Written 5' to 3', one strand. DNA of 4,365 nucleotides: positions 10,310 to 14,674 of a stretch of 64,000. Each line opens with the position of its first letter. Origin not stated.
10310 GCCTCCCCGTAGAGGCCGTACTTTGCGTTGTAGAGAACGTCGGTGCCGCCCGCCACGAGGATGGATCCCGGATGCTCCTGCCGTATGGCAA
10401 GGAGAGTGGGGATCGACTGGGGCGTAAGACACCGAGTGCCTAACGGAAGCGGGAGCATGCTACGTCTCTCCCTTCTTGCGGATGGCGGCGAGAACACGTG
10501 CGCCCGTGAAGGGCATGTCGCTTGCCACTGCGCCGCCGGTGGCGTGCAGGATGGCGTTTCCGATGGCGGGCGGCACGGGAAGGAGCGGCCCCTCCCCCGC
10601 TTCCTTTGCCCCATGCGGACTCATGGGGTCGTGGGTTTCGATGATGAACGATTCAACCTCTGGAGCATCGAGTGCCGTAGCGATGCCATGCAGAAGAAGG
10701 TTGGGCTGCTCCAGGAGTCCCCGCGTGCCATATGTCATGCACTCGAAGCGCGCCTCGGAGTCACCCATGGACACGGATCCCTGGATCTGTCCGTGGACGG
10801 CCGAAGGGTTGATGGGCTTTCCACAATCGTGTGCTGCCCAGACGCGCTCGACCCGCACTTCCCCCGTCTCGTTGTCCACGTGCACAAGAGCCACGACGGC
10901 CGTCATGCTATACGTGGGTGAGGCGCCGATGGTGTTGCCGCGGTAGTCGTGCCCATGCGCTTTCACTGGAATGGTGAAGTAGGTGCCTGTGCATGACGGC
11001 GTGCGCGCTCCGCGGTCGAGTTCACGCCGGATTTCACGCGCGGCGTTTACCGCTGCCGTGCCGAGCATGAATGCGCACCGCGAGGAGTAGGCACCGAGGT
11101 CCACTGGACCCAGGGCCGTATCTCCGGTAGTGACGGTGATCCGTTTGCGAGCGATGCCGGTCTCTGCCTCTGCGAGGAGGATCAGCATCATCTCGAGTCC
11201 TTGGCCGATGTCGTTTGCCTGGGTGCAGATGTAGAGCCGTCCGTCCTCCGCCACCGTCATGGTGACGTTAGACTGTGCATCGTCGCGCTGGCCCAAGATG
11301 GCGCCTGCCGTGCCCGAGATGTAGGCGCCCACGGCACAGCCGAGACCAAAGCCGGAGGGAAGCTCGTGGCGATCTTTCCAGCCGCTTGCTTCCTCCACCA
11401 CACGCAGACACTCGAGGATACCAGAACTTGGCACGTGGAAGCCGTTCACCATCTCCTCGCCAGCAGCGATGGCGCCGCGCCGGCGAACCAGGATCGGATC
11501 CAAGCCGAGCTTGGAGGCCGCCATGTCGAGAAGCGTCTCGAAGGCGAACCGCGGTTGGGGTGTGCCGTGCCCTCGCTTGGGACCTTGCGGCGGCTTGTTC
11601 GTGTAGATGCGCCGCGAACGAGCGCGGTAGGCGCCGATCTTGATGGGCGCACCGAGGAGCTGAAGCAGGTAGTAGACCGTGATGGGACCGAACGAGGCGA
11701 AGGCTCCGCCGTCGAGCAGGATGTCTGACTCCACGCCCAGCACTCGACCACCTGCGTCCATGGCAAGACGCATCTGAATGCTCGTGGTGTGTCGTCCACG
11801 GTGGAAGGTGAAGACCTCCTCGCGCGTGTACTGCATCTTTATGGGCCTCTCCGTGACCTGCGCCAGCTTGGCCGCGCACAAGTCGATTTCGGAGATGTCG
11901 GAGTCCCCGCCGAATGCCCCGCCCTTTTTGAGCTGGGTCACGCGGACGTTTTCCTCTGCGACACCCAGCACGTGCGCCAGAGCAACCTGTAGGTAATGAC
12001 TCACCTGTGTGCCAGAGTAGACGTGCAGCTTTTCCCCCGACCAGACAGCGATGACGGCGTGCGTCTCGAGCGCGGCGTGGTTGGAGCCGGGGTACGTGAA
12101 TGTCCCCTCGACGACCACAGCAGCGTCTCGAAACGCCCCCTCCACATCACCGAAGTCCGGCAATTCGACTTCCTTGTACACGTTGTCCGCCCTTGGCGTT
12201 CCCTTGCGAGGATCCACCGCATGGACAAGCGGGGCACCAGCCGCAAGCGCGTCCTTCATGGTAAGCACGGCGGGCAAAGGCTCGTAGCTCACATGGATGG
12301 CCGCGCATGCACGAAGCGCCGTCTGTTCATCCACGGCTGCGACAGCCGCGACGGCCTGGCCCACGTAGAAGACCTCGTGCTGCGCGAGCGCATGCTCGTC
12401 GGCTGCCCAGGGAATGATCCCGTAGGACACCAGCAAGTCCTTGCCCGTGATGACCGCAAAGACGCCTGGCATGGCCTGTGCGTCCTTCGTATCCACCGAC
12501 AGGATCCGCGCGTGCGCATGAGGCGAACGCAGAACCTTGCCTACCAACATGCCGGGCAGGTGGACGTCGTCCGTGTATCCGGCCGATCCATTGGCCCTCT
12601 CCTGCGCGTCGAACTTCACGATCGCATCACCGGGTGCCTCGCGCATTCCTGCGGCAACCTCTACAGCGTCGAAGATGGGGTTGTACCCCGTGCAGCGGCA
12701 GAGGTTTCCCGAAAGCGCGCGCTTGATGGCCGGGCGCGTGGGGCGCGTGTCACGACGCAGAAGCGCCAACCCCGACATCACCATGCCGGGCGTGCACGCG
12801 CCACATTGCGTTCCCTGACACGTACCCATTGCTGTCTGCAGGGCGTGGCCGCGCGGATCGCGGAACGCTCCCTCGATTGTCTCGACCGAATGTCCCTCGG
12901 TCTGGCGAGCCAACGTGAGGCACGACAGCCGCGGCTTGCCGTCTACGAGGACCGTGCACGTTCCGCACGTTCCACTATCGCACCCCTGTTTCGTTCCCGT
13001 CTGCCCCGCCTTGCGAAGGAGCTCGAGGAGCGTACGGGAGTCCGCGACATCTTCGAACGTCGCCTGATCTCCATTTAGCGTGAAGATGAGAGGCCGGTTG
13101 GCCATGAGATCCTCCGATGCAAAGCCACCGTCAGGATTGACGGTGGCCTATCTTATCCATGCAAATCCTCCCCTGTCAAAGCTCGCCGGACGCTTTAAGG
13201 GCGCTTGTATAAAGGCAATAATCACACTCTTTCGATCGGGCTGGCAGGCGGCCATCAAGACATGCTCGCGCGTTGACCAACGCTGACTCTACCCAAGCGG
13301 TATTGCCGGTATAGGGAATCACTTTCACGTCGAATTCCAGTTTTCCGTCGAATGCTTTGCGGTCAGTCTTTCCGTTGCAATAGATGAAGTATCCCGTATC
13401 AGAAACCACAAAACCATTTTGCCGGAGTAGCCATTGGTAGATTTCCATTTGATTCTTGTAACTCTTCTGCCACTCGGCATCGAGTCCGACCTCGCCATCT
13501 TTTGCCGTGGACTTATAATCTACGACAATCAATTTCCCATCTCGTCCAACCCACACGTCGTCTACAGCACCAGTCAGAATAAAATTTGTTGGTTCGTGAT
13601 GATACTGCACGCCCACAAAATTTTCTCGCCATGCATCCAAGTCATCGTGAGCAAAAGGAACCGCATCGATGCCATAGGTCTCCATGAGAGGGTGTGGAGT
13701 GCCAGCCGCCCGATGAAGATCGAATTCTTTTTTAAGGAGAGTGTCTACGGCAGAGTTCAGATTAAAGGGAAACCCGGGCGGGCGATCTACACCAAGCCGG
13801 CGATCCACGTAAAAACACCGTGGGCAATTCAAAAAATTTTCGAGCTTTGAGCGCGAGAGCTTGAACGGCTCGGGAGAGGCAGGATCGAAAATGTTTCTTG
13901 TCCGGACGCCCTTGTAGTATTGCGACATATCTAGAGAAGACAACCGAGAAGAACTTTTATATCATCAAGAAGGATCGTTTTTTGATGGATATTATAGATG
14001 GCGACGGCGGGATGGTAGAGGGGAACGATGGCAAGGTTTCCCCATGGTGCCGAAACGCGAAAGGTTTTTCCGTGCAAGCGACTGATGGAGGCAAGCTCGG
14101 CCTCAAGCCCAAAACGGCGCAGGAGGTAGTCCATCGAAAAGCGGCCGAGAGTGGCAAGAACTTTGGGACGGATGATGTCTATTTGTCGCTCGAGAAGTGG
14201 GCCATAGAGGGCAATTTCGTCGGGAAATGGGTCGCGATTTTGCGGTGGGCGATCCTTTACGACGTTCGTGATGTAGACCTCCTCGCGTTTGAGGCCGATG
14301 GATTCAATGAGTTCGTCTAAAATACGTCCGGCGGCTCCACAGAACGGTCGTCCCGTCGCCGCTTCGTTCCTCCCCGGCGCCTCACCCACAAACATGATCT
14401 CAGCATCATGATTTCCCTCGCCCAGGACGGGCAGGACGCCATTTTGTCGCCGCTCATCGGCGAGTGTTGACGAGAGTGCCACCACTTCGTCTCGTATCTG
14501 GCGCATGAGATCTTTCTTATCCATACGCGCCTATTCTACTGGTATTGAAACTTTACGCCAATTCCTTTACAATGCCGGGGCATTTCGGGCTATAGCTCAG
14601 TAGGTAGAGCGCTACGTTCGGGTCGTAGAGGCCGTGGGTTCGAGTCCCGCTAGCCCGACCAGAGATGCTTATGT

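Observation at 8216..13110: High-GC island encoding an XDH/CoxSML-family molybdo-flavoenzyme in an otherwise reduced genome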

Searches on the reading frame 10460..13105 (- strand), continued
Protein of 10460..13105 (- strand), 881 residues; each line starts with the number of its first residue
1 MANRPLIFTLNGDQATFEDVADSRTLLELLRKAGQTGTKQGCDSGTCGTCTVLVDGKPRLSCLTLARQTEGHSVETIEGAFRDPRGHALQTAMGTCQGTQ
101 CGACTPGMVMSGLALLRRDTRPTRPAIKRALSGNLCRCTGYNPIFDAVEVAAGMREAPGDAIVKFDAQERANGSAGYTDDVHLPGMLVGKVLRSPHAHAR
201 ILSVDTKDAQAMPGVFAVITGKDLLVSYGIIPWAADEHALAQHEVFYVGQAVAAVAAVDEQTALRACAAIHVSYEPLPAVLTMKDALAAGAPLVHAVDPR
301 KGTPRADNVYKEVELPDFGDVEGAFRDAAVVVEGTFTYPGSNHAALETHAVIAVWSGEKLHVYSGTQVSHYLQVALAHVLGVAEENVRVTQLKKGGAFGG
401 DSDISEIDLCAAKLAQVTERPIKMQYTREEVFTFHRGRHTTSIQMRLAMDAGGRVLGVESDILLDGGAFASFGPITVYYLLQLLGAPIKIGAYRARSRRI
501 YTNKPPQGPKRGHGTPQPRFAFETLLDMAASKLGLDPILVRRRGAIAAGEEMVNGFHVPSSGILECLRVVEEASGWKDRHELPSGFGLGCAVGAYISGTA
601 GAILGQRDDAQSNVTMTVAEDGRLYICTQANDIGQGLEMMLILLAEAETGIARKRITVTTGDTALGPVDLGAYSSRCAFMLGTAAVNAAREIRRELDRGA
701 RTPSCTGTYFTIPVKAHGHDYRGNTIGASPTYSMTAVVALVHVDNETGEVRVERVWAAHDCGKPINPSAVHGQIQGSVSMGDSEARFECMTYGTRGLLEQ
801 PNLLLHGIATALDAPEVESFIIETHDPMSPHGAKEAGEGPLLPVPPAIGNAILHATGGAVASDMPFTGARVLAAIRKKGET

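Call 69: search_protein_families(library=ncbifam, max_evalue=1e-100, proteins=[P0002, P0003, P0004, P0026, P0052, P0008, P0017])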
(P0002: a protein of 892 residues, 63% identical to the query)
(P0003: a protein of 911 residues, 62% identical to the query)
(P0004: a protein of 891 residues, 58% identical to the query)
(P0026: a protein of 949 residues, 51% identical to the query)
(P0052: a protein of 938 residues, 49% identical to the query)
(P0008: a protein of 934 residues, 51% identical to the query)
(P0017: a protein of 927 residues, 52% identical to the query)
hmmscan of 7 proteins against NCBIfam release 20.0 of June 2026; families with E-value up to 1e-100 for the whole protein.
P0002 (892 aa): 6 families
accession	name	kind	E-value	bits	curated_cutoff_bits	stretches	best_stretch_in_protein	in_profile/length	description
TIGR03194.1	4hydrxCoA_A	equivalog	1e-189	632.6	994.55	1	168-699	8-525/746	4-hydroxybenzoyl-CoA reductase subunit alpha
TIGR03311.1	Se_dep_XDH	equivalog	5.7e-137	458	830.45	1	6-875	3-841/848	selenium-dependent xanthine dehydrogenase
NF043082.1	XdhA_XDHase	equivalog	2.1e-127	426.3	780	0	165-701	9-543/758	xanthine dehydrogenase subunit XdhA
NF007426.0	PRK09970.1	equivalog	7.2e-126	421.1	916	0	159-699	8-544/761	xanthine dehydrogenase molybdenum-binding subunit XdhA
NF045668.1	pterin_aldehy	equivalog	1.9e-116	390.2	1100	1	4-884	3-904/905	molybdopterin-dependent aldehyde oxidoreductase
TIGR03196.1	pucD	equivalog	1.4e-101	341.1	783.65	0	171-704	17-542/763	xanthine dehydrogenase subunit D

P0003 (911 aa): 5 families
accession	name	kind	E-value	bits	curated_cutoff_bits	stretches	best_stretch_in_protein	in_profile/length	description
TIGR03194.1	4hydrxCoA_A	equivalog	2.3e-190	634.7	994.55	1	185-718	6-525/746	4-hydroxybenzoyl-CoA reductase subunit alpha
TIGR03311.1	Se_dep_XDH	equivalog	2.4e-131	439.4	830.45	1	25-894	3-841/848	selenium-dependent xanthine dehydrogenase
NF043082.1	XdhA_XDHase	equivalog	3.6e-126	422.2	780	0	187-718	12-541/758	xanthine dehydrogenase subunit XdhA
NF007426.0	PRK09970.1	equivalog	1.8e-120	403.2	916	0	186-716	16-542/761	xanthine dehydrogenase molybdenum-binding subunit XdhA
NF045668.1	pterin_aldehy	equivalog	1.3e-116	390.8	1100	1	22-903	2-904/905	molybdopterin-dependent aldehyde oxidoreductase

P0004 (891 aa): 7 families
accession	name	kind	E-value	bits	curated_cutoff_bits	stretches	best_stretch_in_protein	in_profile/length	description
TIGR03194.1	4hydrxCoA_A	equivalog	1.9e-203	677.9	994.55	1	175-710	7-533/746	4-hydroxybenzoyl-CoA reductase subunit alpha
TIGR03311.1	Se_dep_XDH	equivalog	2.3e-140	469.3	830.45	1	5-876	2-841/848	selenium-dependent xanthine dehydrogenase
NF043082.1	XdhA_XDHase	equivalog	1.4e-135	453.3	780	0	175-711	11-550/758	xanthine dehydrogenase subunit XdhA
NF007426.0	PRK09970.1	equivalog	2.5e-129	432.6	916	0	175-711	16-553/761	xanthine dehydrogenase molybdenum-binding subunit XdhA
NF045668.1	pterin_aldehy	equivalog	1e-125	420.9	1100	1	6-885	5-904/905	molybdopterin-dependent aldehyde oxidoreductase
NF041018.1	glyceraldDH_alpha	equivalog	2.8e-107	360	790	0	178-710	16-547/741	glyceraldehyde dehydrogenase subunit alpha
TIGR03196.1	pucD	equivalog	8.4e-105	351.8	783.65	0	176-701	14-538/763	xanthine dehydrogenase subunit D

P0026 (949 aa): 8 families
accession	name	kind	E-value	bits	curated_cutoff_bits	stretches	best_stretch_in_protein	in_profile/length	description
TIGR03194.1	4hydrxCoA_A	equivalog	9.9e-254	844.2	994.55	1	185-943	4-746/746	4-hydroxybenzoyl-CoA reductase subunit alpha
TIGR03311.1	Se_dep_XDH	equivalog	1.9e-157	525.8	830.45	1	6-717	2-680/848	selenium-dependent xanthine dehydrogenase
NF043082.1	XdhA_XDHase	equivalog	1.2e-156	523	780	1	179-947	2-756/758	xanthine dehydrogenase subunit XdhA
NF007426.0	PRK09970.1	equivalog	5.9e-153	510.7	916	1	177-947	5-759/761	xanthine dehydrogenase molybdenum-binding subunit XdhA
NF045668.1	pterin_aldehy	equivalog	2e-145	486.1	1100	1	6-715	4-718/905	molybdopterin-dependent aldehyde oxidoreductase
TIGR03196.1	pucD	equivalog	4.5e-135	451.9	783.65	1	182-939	7-754/763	xanthine dehydrogenase subunit D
NF041018.1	glyceraldDH_alpha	equivalog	2.6e-113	379.9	790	1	191-939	16-740/741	glyceraldehyde dehydrogenase subunit alpha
TIGR03313.1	Se_sel_red_Mo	hypoth_equivalog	3e-106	356.1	1101.9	0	322-943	348-949/951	molybdopterin-dependent oxidoreductase Mo/Fe-S-binding subunit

P0052 (938 aa): 9 families
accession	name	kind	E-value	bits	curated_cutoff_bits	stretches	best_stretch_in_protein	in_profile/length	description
TIGR03194.1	4hydrxCoA_A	equivalog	5.6e-256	851.6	994.55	1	179-927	4-745/746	4-hydroxybenzoyl-CoA reductase subunit alpha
NF043082.1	XdhA_XDHase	equivalog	7.5e-163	543.5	780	1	172-931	1-755/758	xanthine dehydrogenase subunit XdhA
NF007426.0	PRK09970.1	equivalog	2e-159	532.1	916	1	170-930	4-757/761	xanthine dehydrogenase molybdenum-binding subunit XdhA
TIGR03311.1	Se_dep_XDH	equivalog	3.7e-155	518.2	830.45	1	6-713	2-681/848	selenium-dependent xanthine dehydrogenase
NF045668.1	pterin_aldehy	equivalog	4.2e-144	481.8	1100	1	6-710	4-718/905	molybdopterin-dependent aldehyde oxidoreductase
TIGR03196.1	pucD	equivalog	2.7e-135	452.6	783.65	1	172-925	3-755/763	xanthine dehydrogenase subunit D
NF041018.1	glyceraldDH_alpha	equivalog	2.4e-124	416.4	790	1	182-924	13-740/741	glyceraldehyde dehydrogenase subunit alpha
TIGR03313.1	Se_sel_red_Mo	hypoth_equivalog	5.5e-111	371.8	1101.9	0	318-928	350-949/951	molybdopterin-dependent oxidoreductase Mo/Fe-S-binding subunit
NF040766.1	CODH_aero_grp5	exception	2.3e-104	350.2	950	1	180-924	13-781/785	aerobic carbon-monoxide dehydrogenase large subunit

P0008 (934 aa): 9 families
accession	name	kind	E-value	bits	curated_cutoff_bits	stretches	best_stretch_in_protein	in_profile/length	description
TIGR03194.1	4hydrxCoA_A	equivalog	8.6e-249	827.9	994.55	1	180-925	5-745/746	4-hydroxybenzoyl-CoA reductase subunit alpha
TIGR03311.1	Se_dep_XDH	equivalog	5.4e-162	540.8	830.45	1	8-710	4-680/848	selenium-dependent xanthine dehydrogenase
NF043082.1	XdhA_XDHase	equivalog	3.6e-160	534.6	780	1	172-927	1-753/758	xanthine dehydrogenase subunit XdhA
NF007426.0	PRK09970.1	equivalog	5.9e-155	517.3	916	1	170-925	4-754/761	xanthine dehydrogenase molybdenum-binding subunit XdhA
NF045668.1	pterin_aldehy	equivalog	3.4e-147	492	1100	1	6-927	4-905/905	molybdopterin-dependent aldehyde oxidoreductase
TIGR03196.1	pucD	equivalog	8.8e-131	437.7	783.65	1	170-924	1-756/763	xanthine dehydrogenase subunit D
NF041018.1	glyceraldDH_alpha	equivalog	1.7e-116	390.5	790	1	185-922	16-740/741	glyceraldehyde dehydrogenase subunit alpha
TIGR03313.1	Se_sel_red_Mo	hypoth_equivalog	7.4e-113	378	1101.9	0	319-927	350-950/951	molybdopterin-dependent oxidoreductase Mo/Fe-S-binding subunit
NF040766.1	CODH_aero_grp5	exception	1.3e-106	357.7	950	0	184-740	17-585/785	aerobic carbon-monoxide dehydrogenase large subunit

P0017 (927 aa): 9 families
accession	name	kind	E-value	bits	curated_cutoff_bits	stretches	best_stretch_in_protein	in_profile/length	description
TIGR03194.1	4hydrxCoA_A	equivalog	1.4e-249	830.4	994.55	1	177-920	4-745/746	4-hydroxybenzoyl-CoA reductase subunit alpha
TIGR03311.1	Se_dep_XDH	equivalog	2.7e-156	522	830.45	1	9-708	5-679/848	selenium-dependent xanthine dehydrogenase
NF043082.1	XdhA_XDHase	equivalog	2.8e-154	515.1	780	1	170-921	1-752/758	xanthine dehydrogenase subunit XdhA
NF007426.0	PRK09970.1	equivalog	1.1e-147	493.3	916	1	168-921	4-755/761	xanthine dehydrogenase molybdenum-binding subunit XdhA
NF045668.1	pterin_aldehy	equivalog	1.9e-146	489.5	1100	1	6-921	4-904/905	molybdopterin-dependent aldehyde oxidoreductase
TIGR03196.1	pucD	equivalog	5.5e-132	441.7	783.65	1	170-917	3-754/763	xanthine dehydrogenase subunit D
NF041018.1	glyceraldDH_alpha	equivalog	1.3e-120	404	790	1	175-917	8-740/741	glyceraldehyde dehydrogenase subunit alpha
TIGR03313.1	Se_sel_red_Mo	hypoth_equivalog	5e-108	362.1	1101.9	0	314-921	348-949/951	molybdopterin-dependent oxidoreductase Mo/Fe-S-binding subunit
NF040766.1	CODH_aero_grp5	exception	5.5e-108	362.2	950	0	171-730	6-576/785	aerobic carbon-monoxide dehydrogenase large subunit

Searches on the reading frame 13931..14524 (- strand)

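Call 5: search_protein_families(library=pfam, proteins=[window:13931-14524:-])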
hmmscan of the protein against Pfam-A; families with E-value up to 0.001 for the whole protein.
window:13931-14524:- (197 aa): 1 family
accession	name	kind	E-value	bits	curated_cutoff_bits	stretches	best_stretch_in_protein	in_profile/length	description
PF03167.25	UDG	-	1.3e-31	110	24.3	1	35-181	2-127/141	Uracil DNA glycosylase superfamily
